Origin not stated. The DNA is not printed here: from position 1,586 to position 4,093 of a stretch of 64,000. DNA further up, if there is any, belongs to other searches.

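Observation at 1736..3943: A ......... intein splits a XerC/D-type tyrosine recombinase at its catalytic HxLRH box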

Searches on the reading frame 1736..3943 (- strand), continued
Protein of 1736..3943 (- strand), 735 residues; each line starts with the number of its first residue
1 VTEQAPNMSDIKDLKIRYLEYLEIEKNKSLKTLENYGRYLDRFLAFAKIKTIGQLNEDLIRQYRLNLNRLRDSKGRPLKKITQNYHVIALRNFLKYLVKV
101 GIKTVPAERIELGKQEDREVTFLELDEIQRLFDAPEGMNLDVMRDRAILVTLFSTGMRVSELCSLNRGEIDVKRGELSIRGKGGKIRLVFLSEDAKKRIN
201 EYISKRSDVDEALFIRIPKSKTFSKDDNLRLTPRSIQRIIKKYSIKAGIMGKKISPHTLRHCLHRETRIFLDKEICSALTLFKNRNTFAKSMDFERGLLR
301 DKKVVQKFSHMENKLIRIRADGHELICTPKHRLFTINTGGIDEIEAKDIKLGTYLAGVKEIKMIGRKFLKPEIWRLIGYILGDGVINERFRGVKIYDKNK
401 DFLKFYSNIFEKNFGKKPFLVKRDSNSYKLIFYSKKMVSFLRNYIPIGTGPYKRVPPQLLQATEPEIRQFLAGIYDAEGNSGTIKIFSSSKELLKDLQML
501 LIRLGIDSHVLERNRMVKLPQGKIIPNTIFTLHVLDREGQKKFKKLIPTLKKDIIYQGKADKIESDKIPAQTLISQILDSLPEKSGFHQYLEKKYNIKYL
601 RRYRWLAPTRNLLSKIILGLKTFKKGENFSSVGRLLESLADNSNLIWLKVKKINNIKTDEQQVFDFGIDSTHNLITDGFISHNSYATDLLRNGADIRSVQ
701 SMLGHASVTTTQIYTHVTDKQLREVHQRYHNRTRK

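Call 46: predict_structure(alignment_id=A1)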
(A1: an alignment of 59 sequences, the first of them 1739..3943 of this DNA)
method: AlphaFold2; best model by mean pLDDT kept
length: 735 residues; sequences in the alignment: 59
mean_pLDDT: 82.6   pTM: 0.61
mean pLDDT of the five models: 82.6, 81.1, 80.8, 80.3, 80.1
residues with pLDDT >= 90: 322; 70-90: 299; 50-70: 45; < 50: 69
segments of 3 or more residues with pLDDT < 50: 1-5, 117-122, 253-259, 685-727, 729-735
pLDDT, mean of each block of 10 residues (from residue 1): 53 91 82 85 90 87 89 83 82 89 84 57 64 88 91 73 84 75 61 85 88 86 75 84 81 43 90 93 84 91 82 92 93 90 92 95 93 96 90 93 95 93 90 93 83 92 97 94 89 96 94 88 91 89 93 72 72 91 86 91 91 92 86 90 92 91 83 92 53 39 41 39 47 42
secondary structure, 60 per line:
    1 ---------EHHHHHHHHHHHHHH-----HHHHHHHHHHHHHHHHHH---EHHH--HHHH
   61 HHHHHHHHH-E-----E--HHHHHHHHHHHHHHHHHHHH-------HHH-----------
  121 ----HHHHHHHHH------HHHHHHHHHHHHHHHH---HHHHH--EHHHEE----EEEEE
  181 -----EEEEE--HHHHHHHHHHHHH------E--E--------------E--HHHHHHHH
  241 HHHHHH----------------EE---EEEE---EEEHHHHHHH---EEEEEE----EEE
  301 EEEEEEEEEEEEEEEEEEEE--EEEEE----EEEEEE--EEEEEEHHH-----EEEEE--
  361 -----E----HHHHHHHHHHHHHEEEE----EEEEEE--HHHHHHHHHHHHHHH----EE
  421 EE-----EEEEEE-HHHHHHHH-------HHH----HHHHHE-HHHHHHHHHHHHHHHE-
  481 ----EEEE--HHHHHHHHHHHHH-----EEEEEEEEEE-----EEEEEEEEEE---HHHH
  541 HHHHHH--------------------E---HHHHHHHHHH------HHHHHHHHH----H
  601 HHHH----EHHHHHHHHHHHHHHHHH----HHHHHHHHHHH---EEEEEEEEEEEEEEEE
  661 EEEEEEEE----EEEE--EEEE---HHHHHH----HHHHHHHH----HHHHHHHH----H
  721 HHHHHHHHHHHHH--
elements in order (helices of 4 or more, strands of 3 or more residues): H11-24 H30-47 H57-69 H80-99 H125-133 H140-155 H159-163 E176-180 E186-190 H193-205 H233-246 E268-271 E275-277 H278-284 E288-293 E298-320 E323-327 E332-337 E340-345 E354-358 H371-383 E384-387 E392-397 H400-414 E419-422 E428-433 H435-442 H457-461 H464-478 E485-488 H491-503 E509-518 E524-533 H537-546 H571-580 H587-595 H600-604 H610-626 H631-641 E645-668 E673-676 E679-682 H686-691 H696-703 H708-715 H720-733

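Call 48: fold_search(model_id=the predicted structure, library=pdb)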
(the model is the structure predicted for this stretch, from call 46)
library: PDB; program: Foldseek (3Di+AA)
matches with E <= 10: 511; with E <= 0.001: 142
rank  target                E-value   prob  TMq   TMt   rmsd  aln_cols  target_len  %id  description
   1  7qss                  2.2e-24  1.00  0.43  0.70   5.7       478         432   19  Crystal structure of homing endonuclease-associated TliVMA intein (C1A) (released 2022-03-30)
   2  7qsu                  8.5e-22  1.00  0.38  0.72   7.1       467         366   17  Crystal structure of homing endonuclease-associated TliVMA intein (C1A, d333-339) (released 2022-03-30)
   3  1dq3                  9.6e-21  1.00  0.39  0.58   7.4       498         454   18  CRYSTAL STRUCTURE OF AN ARCHAEAL INTEIN-ENCODED HOMING ENDONUCLEASE PI-PFUI (released 2000-07-05)
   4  7qst                  9.4e-18  1.00  0.34  0.65   9.0       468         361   16  Crystal structure of homing endonuclease-associated PhoVMA intein (C1A) (released 2022-03-30)
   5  2cw7                  4.6e-15  1.00  0.40  0.54   6.0       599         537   11  Crystal structure of intein homing endonuclease II (released 2006-04-18)
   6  5hxy_A                1.5e-11  1.00  0.16  0.41  15.9       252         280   27  Crystal structure of XerA recombinase (released 2017-02-01)
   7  1ef0_A                4.2e-11  1.00  0.32  0.50   7.3       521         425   12  CRYSTAL STRUCTURE OF PI-SCEI MINIPRECURSOR (released 2000-06-07)
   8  5hxy_B                1.1e-10  1.00  0.16  0.41  16.1       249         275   26  Crystal structure of XerA recombinase (released 2017-02-01)
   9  5hxy_D                1.2e-10  1.00  0.16  0.41  16.3       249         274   26  Crystal structure of XerA recombinase (released 2017-02-01)
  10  5hxy_C                1.5e-10  1.00  0.16  0.41  15.8       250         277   26  Crystal structure of XerA recombinase (released 2017-02-01)
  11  1vde_B                1.7e-10  1.00  0.30  0.46  12.2       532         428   11  PI-SCEI, A HOMING ENDONUCLEASE WITH PROTEIN SPLICING ACTIVITY (released 1998-04-08)
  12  5hxy_F                1.8e-10  1.00  0.16  0.41  15.7       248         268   27  Crystal structure of XerA recombinase (released 2017-02-01)
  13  4a8e                  3.3e-10  1.00  0.19  0.45   9.1       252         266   26  The structure of a dimeric Xer recombinase from archaea (released 2012-12-05)
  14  1dfa                  1.4e-09  1.00  0.31  0.50   7.6       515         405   12  CRYSTAL STRUCTURE OF PI-SCEI IN C2 SPACE GROUP (released 1999-12-08)
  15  1lws_A                2.7e-09  1.00  0.29  0.45  12.5       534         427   13  Crystal structure of the intein homing endonuclease PI-SceI bound to its recognition sequence (released 2002-09-27)
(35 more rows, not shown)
